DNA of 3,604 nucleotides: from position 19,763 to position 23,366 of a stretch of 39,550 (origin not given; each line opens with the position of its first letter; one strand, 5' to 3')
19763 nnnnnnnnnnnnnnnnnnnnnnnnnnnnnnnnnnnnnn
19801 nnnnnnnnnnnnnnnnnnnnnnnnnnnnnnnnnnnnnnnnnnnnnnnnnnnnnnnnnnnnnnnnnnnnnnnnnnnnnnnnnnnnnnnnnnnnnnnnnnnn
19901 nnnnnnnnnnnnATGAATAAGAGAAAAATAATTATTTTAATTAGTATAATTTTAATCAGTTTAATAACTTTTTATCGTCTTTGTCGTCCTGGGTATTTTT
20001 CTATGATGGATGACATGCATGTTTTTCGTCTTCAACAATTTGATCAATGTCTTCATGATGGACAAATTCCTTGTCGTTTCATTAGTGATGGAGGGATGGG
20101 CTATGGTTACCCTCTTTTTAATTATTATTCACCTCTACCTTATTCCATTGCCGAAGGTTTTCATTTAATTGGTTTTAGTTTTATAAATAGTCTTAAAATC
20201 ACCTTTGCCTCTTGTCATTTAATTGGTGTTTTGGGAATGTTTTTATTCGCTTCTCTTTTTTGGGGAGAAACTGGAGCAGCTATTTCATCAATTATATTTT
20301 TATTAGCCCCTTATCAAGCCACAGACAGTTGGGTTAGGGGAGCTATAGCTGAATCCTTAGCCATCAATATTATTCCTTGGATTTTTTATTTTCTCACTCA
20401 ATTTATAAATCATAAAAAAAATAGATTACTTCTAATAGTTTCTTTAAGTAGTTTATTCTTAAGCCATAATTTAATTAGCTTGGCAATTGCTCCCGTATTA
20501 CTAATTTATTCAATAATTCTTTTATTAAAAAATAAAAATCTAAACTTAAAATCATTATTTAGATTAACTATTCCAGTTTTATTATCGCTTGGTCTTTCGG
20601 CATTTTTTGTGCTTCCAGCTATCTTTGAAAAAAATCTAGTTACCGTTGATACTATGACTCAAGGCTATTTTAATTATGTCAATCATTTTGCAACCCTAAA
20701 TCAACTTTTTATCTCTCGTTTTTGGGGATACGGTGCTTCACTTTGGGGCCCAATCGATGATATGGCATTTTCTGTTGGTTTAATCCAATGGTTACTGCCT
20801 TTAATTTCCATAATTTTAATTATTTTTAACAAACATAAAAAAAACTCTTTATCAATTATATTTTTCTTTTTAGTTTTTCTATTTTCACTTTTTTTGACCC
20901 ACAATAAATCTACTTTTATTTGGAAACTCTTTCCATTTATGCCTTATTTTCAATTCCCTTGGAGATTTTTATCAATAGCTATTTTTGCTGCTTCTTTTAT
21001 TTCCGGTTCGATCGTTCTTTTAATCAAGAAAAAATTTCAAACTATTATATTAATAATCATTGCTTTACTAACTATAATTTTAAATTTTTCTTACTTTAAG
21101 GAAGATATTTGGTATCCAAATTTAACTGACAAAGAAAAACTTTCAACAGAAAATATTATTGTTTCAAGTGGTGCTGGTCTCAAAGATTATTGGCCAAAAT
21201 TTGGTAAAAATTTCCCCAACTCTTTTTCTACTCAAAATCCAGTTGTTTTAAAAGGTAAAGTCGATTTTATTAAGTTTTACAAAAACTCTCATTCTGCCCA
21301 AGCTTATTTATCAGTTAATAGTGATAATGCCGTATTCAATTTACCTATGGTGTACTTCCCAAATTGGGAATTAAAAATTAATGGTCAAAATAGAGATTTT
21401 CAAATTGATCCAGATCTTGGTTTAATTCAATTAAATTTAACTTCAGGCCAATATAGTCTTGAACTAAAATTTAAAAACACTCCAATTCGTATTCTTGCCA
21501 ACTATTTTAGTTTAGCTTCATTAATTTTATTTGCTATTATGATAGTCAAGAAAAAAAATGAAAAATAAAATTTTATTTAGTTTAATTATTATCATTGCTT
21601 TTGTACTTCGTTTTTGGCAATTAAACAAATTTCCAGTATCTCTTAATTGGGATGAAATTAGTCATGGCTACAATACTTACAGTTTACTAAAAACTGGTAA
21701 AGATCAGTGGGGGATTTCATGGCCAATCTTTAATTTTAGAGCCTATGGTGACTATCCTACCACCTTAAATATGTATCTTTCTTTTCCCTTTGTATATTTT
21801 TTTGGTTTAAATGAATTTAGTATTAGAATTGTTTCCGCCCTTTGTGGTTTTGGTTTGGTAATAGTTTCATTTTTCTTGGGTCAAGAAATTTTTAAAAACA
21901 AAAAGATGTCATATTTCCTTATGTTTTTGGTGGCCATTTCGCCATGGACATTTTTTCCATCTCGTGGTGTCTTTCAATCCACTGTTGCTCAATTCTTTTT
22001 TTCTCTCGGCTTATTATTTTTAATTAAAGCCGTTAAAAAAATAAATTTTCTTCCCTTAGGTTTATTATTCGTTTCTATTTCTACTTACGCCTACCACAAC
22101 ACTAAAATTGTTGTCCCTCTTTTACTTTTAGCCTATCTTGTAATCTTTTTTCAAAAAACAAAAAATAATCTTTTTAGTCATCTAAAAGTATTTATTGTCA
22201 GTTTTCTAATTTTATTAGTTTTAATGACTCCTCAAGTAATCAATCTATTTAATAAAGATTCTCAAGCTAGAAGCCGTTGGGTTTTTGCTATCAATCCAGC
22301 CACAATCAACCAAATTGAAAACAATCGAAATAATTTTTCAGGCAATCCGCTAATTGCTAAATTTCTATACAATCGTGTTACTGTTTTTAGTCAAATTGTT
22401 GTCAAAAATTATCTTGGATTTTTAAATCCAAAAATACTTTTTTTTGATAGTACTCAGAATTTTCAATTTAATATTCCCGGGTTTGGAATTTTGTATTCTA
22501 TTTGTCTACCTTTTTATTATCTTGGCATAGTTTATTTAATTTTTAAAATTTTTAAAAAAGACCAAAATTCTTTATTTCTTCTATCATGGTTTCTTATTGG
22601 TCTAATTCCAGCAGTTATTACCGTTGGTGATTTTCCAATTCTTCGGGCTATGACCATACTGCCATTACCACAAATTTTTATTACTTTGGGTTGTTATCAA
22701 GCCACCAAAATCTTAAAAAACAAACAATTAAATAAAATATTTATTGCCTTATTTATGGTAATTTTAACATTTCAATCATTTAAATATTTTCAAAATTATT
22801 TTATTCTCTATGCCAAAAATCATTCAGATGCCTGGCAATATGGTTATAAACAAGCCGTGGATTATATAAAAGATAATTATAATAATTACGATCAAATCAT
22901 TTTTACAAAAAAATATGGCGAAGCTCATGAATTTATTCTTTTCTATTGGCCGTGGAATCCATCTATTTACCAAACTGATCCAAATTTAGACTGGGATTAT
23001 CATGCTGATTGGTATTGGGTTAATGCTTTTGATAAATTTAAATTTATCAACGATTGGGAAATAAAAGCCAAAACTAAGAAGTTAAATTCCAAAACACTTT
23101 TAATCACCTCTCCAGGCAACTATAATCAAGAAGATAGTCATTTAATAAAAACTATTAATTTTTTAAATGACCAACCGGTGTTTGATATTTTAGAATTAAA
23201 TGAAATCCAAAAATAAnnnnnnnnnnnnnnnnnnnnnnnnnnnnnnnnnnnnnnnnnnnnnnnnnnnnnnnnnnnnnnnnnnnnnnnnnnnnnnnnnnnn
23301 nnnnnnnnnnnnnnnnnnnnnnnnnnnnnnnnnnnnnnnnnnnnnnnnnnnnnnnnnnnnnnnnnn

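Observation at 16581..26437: Six translationally coupled GT-C genes in a row: five diversified ArnT/PMT-like paralogues with a PTPS-related-type enzyme inserted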

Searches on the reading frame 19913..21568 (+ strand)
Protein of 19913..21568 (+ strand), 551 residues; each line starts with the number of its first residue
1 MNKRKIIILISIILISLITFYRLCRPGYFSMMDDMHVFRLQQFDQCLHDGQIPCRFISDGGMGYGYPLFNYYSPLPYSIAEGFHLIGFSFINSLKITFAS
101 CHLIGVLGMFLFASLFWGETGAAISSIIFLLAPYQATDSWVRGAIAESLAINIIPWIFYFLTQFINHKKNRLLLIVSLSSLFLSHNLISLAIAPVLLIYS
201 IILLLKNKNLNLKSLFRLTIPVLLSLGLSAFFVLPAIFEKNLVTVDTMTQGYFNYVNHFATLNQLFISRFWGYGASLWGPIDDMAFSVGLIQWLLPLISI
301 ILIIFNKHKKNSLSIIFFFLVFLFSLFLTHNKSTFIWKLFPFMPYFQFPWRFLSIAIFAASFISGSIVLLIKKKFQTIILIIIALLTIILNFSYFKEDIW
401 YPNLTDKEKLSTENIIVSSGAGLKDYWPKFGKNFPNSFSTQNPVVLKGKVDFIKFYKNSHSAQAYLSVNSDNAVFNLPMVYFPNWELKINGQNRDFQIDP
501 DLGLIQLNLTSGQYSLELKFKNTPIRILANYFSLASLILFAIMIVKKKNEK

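Call 4: search_protein_families(library=pfam, proteins=[window:19913-21568:+], max_evalue=0.01)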
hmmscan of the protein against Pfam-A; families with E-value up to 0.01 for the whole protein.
window:19913-21568:+ (551 aa): 2 families
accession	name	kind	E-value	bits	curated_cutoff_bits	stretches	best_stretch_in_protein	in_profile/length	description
PF10131.15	PTPS_related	-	1.3e-13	50.7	26.4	1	69-392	1-303/621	6-pyruvoyl-tetrahydropterin synthase related domain; membrane protein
PF09586.16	YfhO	-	9.1e-06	24.8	28.5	1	133-408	138-398/835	Bacterial membrane protein YfhO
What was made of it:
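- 19913..21568 (+): G3: PTPS_related/YfhO-type GT-C (551 aa) with a C-terminal beta-sandwich and a terminal TM helix. Pfam PF10131 50.7 bits (call 4).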

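Call 5: search_protein_families(library=ncbifam, proteins=[window:19913-21568:+], max_evalue=0.01)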
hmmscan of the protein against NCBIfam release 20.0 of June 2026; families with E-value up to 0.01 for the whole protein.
window:19913-21568:+ (551 aa): 0 families

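Call 48: find_homologous_proteins(query=window:19913-21568:+, max_evalue=0.00001)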
Query window:19913-21568:+ (551 aa): 1854 proteins with E <= 0.00001 among 8000 candidates; the best 120 are listed.
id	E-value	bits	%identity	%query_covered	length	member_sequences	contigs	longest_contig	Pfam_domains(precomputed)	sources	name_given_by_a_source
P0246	0.0e+0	1206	99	100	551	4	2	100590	PF10131.16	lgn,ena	-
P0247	1.3e-256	871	70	100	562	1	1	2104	PF10131.16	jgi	-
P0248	8.0e-255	865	71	97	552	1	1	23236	PF10131.16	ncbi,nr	ncbi:MAG: 6-pyruvoyl-tetrahydropterin synthase-related protein [Candidatus Shapirobacteria bacterium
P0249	2.5e-254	864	69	100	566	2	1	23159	PF10131.16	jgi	-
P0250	1.9e-253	861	70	97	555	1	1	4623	PF10131.16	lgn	-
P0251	1.3e-251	855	68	97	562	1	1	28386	PF10131.16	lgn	-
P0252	1.1e-249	848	69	97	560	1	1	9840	PF10131.16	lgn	-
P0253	6.6e-249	846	69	97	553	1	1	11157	PF10131.16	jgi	jgi:uncharacterized membrane protein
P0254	6.7e-249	846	70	97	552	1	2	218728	PF10131.16,PF09586.17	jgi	jgi:uncharacterized membrane protein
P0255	7.6e-248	842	69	100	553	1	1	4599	PF10131.16,PF09586.17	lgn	-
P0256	1.3e-246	838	69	97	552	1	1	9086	PF10131.16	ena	-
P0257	1.6e-246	838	69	97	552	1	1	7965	PF10131.16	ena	-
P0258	2.6e-246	837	70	95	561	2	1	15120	PF10131.16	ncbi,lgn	-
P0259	5.0e-246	836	70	97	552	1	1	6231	PF10131.16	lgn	-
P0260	1.2e-245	835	67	97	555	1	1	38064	PF10131.16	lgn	-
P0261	5.0e-245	833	69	97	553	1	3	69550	PF10131.16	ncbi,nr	ncbi:MAG: 6-pyruvoyl-tetrahydropterin synthase-related protein [Candidatus Shapirobacteria bacterium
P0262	5.1e-245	833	68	99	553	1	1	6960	PF10131.16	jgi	jgi:uncharacterized membrane protein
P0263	5.8e-245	833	68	97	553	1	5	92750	PF10131.16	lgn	-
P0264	6.4e-245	833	67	100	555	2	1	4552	PF10131.16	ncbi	-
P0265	1.0e-244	832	68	97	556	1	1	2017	PF10131.16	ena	-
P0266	1.3e-244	832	69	97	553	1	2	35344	PF10131.16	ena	-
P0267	2.0e-244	831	67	100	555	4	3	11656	PF10131.16,PF09586.17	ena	-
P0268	2.5e-244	831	65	97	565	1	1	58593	PF10131.16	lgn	-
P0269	1.2e-243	828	69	97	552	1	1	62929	PF10131.16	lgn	-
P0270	2.5e-243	827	68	100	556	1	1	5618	PF10131.16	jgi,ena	-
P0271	4.8e-242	823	66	97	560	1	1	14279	PF10131.16,PF09586.17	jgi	-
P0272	2.8e-241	821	68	100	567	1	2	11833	PF10131.16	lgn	-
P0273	4.6e-241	820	67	97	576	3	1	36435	PF10131.16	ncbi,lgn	-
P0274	6.5e-241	819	67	100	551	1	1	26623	PF10131.16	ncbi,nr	ncbi:MAG: 6-pyruvoyl-tetrahydropterin synthase-related protein [Candidatus Shapirobacteria bacterium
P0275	6.6e-241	819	65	99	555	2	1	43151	PF10131.16,PF09586.17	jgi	-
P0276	8.9e-241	819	66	100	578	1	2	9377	PF10131.16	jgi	-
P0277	4.4e-240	817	67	100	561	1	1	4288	PF10131.16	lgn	-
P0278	4.4e-240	817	66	96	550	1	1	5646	PF10131.16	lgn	-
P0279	6.1e-240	816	67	97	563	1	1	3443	PF10131.16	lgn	-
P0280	8.6e-240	816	68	97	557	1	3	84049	PF10131.16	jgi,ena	-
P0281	1.5e-239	815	66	97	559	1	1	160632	PF10131.16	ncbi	-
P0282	1.4e-238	812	66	97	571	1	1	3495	PF10131.16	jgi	-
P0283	1.8e-238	811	67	100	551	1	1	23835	PF10131.16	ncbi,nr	ncbi:MAG: 6-pyruvoyl-tetrahydropterin synthase-related protein [Candidatus Shapirobacteria bacterium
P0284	1.2e-237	809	66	100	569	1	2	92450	PF10131.16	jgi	jgi:uncharacterized membrane protein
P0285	2.0e-237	808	67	97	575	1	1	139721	PF10131.16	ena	-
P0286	4.4e-237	807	68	97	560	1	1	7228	PF10131.16,PF09586.17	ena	-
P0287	7.9e-237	806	66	97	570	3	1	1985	PF10131.16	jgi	-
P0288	2.8e-235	801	65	99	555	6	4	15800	PF10131.16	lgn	-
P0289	4.1e-234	797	67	97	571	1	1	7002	PF10131.16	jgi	-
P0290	3.0e-233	794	67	95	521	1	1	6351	PF10131.16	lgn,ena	-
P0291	9.2e-233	792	66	96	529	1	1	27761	PF10131.16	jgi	jgi:hypothetical protein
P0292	1.5e-232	792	63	100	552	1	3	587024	PF10131.16,PF09586.17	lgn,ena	-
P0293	7.6e-232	789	67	95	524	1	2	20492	PF10131.16,PF09586.17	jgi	-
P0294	4.0e-225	767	63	100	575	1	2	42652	PF10131.16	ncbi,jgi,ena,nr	ncbi:MAG: 6-pyruvoyl-tetrahydropterin synthase-related protein [Candidatus Shapirobacteria bacterium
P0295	2.3e-217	742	62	97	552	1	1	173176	PF10131.16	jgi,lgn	jgi:uncharacterized membrane protein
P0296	1.1e-207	710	58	98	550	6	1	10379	PF10131.16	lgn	-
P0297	1.1e-205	703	58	93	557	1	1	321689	PF10131.16,PF09586.17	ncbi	-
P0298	2.5e-202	692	58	92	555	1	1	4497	PF10131.16,PF09586.17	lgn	-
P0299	2.5e-201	689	57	96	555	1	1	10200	PF10131.16,PF09586.17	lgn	-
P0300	3.0e-200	685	56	99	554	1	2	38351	PF10131.16,PF09586.17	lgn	-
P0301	1.5e-197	676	56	98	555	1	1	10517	PF10131.16,PF09586.17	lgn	-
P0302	1.2e-196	673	57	92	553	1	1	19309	PF10131.16,PF09586.17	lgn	-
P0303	1.1e-195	670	56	96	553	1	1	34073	PF10131.16,PF09586.17,PF13231.13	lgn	-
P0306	7.9e-192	657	54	99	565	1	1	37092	PF10131.16,PF09586.17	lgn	-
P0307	3.0e-191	655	55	96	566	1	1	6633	PF10131.16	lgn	-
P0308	3.9e-191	655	57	94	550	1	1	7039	PF10131.16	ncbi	-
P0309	6.1e-189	648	52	97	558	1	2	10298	PF10131.16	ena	-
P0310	3.4e-188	645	55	96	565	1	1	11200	PF10131.16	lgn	-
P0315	1.7e-185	636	54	97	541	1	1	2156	PF10131.16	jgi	jgi:uncharacterized membrane protein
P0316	1.8e-185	636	55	96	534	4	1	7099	PF10131.16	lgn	-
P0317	2.0e-185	636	54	100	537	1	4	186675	PF10131.16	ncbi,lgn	-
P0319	2.3e-185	636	54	95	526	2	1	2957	PF10131.16,PF09586.17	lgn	-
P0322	5.0e-183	628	55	98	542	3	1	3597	PF10131.16,PF09586.17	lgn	-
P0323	9.1e-183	627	55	97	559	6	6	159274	PF10131.16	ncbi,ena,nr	ncbi:glycosyltransferase family 39 protein [Patescibacteria group bacterium]|nr:glycosyltransferase 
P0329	1.0e-181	624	53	100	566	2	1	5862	PF10131.16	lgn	-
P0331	2.7e-180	619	54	93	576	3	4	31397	PF10131.16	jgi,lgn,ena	-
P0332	3.8e-180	619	53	96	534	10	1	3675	PF10131.16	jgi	-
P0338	1.5e-178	614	54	97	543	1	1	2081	PF10131.16,PF13231.13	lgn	-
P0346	2.0e-177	610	64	80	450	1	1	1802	PF10131.16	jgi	jgi:hypothetical protein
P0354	2.2e-176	606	53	98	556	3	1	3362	PF10131.16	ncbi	ncbi:MAG: 6-pyruvoyl-tetrahydropterin synthase-related protein [Patescibacteria group bacterium]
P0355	1.0e-175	604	63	80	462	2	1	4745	PF10131.16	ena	-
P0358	2.0e-175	603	54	95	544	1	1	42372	PF10131.16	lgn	-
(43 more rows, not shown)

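Call 50: find_encoding_contigs(protein=P0246, flank=10000, max_places=2)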
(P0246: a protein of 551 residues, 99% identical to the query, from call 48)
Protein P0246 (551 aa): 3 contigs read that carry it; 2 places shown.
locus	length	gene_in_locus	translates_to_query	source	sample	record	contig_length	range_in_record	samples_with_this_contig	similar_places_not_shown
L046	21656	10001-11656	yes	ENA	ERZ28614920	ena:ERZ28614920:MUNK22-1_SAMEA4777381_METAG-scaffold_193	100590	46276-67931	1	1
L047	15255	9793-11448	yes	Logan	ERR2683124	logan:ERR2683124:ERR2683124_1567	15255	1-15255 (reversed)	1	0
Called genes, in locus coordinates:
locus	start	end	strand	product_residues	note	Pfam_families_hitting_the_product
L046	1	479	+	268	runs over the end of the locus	PF00535:Glycos_transf_2, PF10111:Glyco_tranf_2_2, PF13641:Glyco_tranf_2_3, PF13712:Glyco_tranf_2_5, PF13632:Glyco_trans_2_3 (weak)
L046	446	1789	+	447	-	-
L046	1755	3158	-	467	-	PF13231:PMT_2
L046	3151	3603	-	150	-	-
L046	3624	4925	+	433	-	-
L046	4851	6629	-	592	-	PF09594:GT87 (weak)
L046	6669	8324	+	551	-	PF13231:PMT_2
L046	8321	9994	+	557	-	-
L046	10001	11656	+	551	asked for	PF10131:PTPS_related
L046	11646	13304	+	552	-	-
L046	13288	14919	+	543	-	PF02366:PMT, PF13231:PMT_2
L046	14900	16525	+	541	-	PF02366:PMT (weak)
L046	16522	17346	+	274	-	PF00535:Glycos_transf_2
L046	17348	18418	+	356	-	PF13439:Glyco_transf_4, PF00534:Glycos_transf_1, PF13692:Glyco_trans_1_4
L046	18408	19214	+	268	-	PF00535:Glycos_transf_2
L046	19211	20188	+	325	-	PF10111:Glyco_tranf_2_2 (weak), PF00535:Glycos_transf_2 (weak)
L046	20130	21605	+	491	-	PF04055:Radical_SAM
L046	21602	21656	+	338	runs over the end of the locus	PF00535:Glycos_transf_2, PF13641:Glyco_tranf_2_3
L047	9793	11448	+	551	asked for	PF10131:PTPS_related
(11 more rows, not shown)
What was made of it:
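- Checked: ATG 24812 gives a 20-nt overlap and is the start called in the near-identical strain L046 (call 50).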

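Call 59: predict_structure(alignment_id=A3)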
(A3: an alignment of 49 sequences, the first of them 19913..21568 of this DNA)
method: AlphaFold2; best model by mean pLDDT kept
length: 551 residues; sequences in the alignment: 49
mean_pLDDT: 86.6   pTM: 0.90
mean pLDDT of the five models: 86.6, 85.7, 84.8, 83.3, 83.2
residues with pLDDT >= 90: 317; 70-90: 164; 50-70: 52; < 50: 18
segments of 3 or more residues with pLDDT < 50: 246-256, 278-282
pLDDT, mean of each block of 10 residues (from residue 1): 88 95 90 83 90 80 66 88 96 97 98 97 98 90 89 98 96 98 91 96 95 94 97 84 52 52 66 50 69 93 78 94 93 85 78 94 95 94 96 86 89 70 61 75 93 91 96 93 88 92 91 95 90 97 81 41
secondary structure, 60 per line:
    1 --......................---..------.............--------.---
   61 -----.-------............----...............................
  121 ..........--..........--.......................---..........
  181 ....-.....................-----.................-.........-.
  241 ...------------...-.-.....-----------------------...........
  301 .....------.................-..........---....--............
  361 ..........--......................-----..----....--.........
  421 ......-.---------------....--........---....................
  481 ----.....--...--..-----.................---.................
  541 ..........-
elements in order: H3-24 H36-48 H74-85 H90-130 H133-142 H145-167 H171-184 H186-206 H212-228 H230-238 H262-266 H290-305 H312-328 H331-339 H343-346 H349-370 H373-394 H406-409 H412-426 E444-447 E450-457 E461-480 E485-489 E492-494 E504-520 H524-550
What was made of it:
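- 19913..21568 (+): AF2 pLDDT 86.6, pTM 0.90 (call 59).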

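Call 62: fold_search(model_id=the predicted structure, library=pdb)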
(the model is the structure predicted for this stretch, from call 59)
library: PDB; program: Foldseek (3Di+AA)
matches with E <= 10: 313; with E <= 0.001: 4
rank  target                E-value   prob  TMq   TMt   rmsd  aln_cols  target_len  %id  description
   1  3wak                  2.3e-04  1.00  0.45  0.31  12.8       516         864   12  Crystal structure of the Archaeoglobus fulgidus oligosaccharyltransferase (O29867_ARCFU) in the apo form (released 2013-10-30)
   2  5f15                  3.2e-04  1.00  0.40  0.40   7.3       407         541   12  Crystal Structure of ArnT from Cupriavidus metallidurans bound to Undecaprenyl phosphate (released 2016-02-17)
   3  6s7t_A                3.2e-04  1.00  0.39  0.32  17.6       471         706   11  Cryo-EM structure of human oligosaccharyltransferase complex OST-B (released 2019-12-18)
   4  7e9s_A                7.1e-04  1.00  0.39  0.26  17.2       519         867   13  Archaeal oligosaccharyltransferase AglB from Archaeoglobus fulgidus in complex with an inhibitory peptide and a dolich (released 2021-09-08)
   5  8pn9_A                1.1e-03  1.00  0.43  0.37  13.6       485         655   12  Structure of human oligosaccharyltransferase OST-A complex bound to NGI-1 (released 2024-05-08)
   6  7oci_F                1.1e-03  1.00  0.40  0.35  12.8       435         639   10  Cryo-EM structure of yeast Ost6p containing oligosaccharyltransferase complex (released 2022-02-16)
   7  3waj                  1.2e-03  1.00  0.34  0.25  13.8       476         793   13  Crystal structure of the Archaeoglobus fulgidus oligosaccharyltransferase (O29867_ARCFU) complex with Zn and sulfate (released 2013-10-30)
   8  5ezm                  1.4e-03  1.00  0.39  0.40   6.5       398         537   11  Crystal Structure of ArnT from Cupriavidus metallidurans in the apo state (released 2016-02-17)
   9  8age_A                1.5e-03  1.00  0.44  0.38  10.9       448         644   10  Structure of yeast oligosaccharylransferase complex with acceptor peptide bound (released 2022-12-07)
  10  8b6l_I                1.8e-03  1.00  0.41  0.34  10.3       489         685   13  Subtomogram average of the human Sec61-TRAP-OSTA-translocon (released 2022-12-07)
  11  5gmy_A                3.0e-03  1.00  0.37  0.25  18.1       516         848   13  Crystal structure of the Archaeoglobus fulgidus oligosaccharyltransferase (O29867_ARCFU) tethered with an acceptor pep (released 2017-02-01)
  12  8if8_C                3.3e-03  1.00  0.42  0.39   7.8       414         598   15  Arabinosyltransferase AftA (released 2023-05-31)
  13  9n9j_I                3.4e-03  1.00  0.41  0.34  12.4       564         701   11  Structure of a GRP94 folding intermediate engaged with a CCDC134- and FKBP11-bound secretory translocon (released 2025-11-19)
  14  8agb_A                3.6e-03  1.00  0.43  0.38  12.3       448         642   12  Structure of yeast oligosaccharylransferase complex with lipid-linked oligosaccharide bound (released 2022-12-07)
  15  6s7o_A                3.8e-03  1.00  0.45  0.39  12.0       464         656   14  Cryo-EM structure of human oligosaccharyltransferase complex OST-A (released 2019-12-18)
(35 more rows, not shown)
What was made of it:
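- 19913..21568 (+): Foldseek hits AglB, ArnT, STT3, AftA and AftD (call 62).
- On GT-C fold glycosyltransferase superfamily: Foldseek hits AglB, ArnT, AftA and AftD (calls 59, 62).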

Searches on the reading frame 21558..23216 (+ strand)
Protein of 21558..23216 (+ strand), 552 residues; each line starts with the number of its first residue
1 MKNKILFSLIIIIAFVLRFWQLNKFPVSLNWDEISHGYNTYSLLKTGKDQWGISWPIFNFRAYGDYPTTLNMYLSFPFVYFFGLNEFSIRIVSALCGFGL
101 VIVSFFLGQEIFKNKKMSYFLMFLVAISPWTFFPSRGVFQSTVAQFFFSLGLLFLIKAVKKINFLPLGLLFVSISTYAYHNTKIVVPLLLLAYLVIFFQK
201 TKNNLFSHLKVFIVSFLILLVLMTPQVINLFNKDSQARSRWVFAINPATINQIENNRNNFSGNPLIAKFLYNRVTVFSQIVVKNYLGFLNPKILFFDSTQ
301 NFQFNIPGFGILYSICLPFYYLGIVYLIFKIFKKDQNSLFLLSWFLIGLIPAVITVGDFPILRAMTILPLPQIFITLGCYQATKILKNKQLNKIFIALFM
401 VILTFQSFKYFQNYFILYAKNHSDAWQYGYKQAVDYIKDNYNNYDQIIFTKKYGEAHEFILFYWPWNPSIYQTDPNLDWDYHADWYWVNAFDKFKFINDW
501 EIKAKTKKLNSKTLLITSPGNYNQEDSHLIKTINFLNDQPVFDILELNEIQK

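Call 4: search_protein_families(library=pfam, proteins=[window:21558-23216:+], max_evalue=0.01)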
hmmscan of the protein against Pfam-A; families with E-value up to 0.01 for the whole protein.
window:21558-23216:+ (552 aa): 2 families
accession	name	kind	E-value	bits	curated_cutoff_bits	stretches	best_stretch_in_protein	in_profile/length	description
PF13231.12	PMT_2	-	4.1e-05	24.3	26.1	1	78-223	13-155/160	Dolichyl-phosphate-mannose-protein mannosyltransferase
PF02366.24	PMT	-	0.00097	19.2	22.7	1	10-197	3-197/245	Dolichyl-phosphate-mannose-protein mannosyltransferase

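Call 5: search_protein_families(library=ncbifam, proteins=[window:21558-23216:+], max_evalue=0.01)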
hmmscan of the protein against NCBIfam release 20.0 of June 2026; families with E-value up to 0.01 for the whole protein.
window:21558-23216:+ (552 aa): 0 families
